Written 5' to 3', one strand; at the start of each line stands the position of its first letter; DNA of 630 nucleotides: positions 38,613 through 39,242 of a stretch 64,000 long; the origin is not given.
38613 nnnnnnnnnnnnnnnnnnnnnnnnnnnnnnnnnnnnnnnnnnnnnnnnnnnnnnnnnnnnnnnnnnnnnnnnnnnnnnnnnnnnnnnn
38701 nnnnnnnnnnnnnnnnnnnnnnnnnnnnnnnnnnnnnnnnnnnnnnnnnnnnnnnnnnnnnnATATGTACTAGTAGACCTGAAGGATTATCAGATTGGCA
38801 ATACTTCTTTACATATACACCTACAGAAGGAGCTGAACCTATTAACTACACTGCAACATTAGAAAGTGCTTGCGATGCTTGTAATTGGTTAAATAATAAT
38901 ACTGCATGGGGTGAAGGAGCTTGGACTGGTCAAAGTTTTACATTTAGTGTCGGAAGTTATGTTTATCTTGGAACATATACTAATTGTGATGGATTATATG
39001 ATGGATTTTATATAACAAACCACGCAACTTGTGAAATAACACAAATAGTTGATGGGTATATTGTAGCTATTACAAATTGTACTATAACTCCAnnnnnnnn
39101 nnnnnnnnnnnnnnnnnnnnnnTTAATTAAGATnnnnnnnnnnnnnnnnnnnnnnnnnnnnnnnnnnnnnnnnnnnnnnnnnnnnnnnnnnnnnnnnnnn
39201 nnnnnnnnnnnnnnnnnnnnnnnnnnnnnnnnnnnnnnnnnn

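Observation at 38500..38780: Cys-rich 10-residue tandem repeat (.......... x3-4) embedded between poly-Thr linkers in the 1677-aa tail protein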

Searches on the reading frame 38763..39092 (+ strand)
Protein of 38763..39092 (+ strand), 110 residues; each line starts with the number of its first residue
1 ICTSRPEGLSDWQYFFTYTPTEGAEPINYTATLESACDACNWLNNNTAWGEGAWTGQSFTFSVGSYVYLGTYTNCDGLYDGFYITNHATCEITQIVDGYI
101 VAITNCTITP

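Call 24: search_protein_families(library=pfam, proteins=[window:38763-39092:+], max_evalue=10)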
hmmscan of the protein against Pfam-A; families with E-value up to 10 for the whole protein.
seq(110 aa): 0 families
